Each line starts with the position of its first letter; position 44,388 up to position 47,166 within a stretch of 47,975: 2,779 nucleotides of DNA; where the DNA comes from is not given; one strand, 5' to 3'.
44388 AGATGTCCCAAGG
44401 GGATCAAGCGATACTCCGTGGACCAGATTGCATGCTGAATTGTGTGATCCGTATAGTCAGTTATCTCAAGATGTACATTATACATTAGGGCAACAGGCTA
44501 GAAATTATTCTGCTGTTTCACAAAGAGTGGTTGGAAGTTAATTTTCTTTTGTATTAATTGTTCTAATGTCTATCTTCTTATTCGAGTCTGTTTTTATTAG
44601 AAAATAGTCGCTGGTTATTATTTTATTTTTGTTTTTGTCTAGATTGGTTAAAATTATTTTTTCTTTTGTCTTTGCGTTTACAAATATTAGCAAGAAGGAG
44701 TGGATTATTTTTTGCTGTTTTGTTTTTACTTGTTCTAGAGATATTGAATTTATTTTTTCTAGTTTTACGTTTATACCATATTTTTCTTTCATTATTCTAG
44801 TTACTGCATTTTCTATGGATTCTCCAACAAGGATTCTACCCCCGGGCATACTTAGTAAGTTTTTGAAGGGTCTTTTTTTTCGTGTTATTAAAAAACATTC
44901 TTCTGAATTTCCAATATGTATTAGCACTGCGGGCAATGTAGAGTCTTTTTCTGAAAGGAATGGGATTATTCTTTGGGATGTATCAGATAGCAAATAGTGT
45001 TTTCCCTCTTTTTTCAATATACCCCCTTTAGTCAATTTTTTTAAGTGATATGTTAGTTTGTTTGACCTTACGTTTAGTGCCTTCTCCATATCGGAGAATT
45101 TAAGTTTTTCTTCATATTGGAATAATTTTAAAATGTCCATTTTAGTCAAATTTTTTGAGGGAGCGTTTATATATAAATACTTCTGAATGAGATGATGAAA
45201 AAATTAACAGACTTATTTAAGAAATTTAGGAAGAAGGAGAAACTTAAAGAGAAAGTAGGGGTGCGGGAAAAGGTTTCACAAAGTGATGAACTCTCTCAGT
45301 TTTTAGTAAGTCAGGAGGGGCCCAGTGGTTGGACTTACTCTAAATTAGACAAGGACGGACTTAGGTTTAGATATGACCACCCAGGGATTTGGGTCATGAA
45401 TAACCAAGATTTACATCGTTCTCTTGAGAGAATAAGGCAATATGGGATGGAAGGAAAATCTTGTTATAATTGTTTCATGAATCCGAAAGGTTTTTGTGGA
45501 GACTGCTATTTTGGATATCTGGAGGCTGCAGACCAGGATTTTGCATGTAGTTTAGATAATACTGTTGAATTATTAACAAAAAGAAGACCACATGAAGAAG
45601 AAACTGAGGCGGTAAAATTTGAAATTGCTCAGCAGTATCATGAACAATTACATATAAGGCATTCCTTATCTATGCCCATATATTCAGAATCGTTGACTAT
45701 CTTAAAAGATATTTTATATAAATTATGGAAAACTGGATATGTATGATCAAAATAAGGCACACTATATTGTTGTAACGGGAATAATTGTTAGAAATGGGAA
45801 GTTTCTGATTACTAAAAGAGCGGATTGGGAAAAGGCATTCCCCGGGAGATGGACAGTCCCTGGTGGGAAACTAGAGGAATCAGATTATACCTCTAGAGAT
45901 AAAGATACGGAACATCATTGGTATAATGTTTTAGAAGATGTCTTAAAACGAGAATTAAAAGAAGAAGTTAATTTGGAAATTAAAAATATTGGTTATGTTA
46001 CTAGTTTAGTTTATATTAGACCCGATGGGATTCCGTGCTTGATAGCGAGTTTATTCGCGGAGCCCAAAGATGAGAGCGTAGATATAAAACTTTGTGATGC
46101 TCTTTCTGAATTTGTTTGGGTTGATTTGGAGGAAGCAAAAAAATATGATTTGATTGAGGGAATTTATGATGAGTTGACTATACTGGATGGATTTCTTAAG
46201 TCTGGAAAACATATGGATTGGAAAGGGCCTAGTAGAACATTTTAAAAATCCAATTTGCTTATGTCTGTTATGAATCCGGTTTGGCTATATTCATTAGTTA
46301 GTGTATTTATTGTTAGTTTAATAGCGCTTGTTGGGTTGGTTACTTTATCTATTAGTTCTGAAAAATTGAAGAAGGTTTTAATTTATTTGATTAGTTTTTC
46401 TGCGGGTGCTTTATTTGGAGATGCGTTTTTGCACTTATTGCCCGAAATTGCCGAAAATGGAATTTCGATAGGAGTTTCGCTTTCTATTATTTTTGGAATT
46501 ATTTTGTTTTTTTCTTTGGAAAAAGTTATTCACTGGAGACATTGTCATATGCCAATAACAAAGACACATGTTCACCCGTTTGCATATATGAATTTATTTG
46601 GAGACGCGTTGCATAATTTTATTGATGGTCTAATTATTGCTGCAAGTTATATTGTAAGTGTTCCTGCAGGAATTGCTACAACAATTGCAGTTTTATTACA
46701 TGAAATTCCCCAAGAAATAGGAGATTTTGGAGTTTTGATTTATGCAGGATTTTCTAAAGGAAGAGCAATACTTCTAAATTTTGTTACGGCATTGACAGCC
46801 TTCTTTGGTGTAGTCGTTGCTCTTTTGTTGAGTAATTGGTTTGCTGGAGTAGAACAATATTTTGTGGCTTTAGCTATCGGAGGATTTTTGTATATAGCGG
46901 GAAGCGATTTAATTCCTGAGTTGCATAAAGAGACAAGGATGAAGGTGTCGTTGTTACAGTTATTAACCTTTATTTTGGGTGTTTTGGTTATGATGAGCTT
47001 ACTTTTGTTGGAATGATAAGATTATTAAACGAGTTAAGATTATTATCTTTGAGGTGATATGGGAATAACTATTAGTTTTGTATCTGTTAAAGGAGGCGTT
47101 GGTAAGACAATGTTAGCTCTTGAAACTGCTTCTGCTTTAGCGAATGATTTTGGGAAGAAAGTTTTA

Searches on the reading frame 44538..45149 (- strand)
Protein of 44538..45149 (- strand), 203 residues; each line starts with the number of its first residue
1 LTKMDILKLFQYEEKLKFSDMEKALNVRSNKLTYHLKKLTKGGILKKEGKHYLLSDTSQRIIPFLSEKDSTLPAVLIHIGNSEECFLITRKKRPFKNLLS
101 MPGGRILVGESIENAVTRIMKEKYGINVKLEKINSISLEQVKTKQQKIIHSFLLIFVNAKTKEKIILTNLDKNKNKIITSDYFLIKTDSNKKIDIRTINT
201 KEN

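Call 15: search_protein_families(library=pfam, max_evalue=0.001, proteins=[window:44538-45149:-])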
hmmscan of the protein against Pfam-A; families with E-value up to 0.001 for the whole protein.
window:44538-45149:- (203 aa): 3 families
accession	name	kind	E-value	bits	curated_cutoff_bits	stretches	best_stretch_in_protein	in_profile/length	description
PF00293.34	NUDIX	-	1.7e-09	38.2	21.1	1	73-165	4-99/134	NUDIX domain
PF12840.13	HTH_20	-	1.3e-06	28.7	27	1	2-47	5-50/51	Helix-turn-helix domain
PF24038.1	DUF7347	-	6.3e-06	26.8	27.6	1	2-62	12-74/77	Domain of unknown function (DUF7347)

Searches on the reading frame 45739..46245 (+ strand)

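Call 15: search_protein_families(library=pfam, max_evalue=0.001, proteins=[window:45739-46245:+])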
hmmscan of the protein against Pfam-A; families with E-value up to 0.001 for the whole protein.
window:45739-46245:+ (168 aa): 1 family
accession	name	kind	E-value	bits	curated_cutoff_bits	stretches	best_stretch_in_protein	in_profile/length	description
PF00293.34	NUDIX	-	7.6e-13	49.1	21.1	1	11-136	4-121/134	NUDIX domain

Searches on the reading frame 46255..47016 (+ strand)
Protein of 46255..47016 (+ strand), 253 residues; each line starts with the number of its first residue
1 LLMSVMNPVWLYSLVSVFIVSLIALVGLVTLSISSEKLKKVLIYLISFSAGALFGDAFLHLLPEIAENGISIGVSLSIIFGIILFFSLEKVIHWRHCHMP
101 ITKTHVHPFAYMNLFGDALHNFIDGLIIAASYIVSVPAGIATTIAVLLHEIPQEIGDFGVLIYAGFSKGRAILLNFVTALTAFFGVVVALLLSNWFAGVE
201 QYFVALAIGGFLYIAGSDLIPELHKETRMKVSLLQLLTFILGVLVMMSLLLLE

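Call 15: search_protein_families(library=pfam, max_evalue=0.001, proteins=[window:46255-47016:+])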
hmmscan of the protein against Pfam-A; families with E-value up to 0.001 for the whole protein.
window:46255-47016:+ (253 aa): 1 family
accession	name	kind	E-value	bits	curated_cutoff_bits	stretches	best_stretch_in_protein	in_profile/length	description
PF02535.28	Zip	-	2.4e-47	162.2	35.1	2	109-249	177-322/323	ZIP Zinc transporter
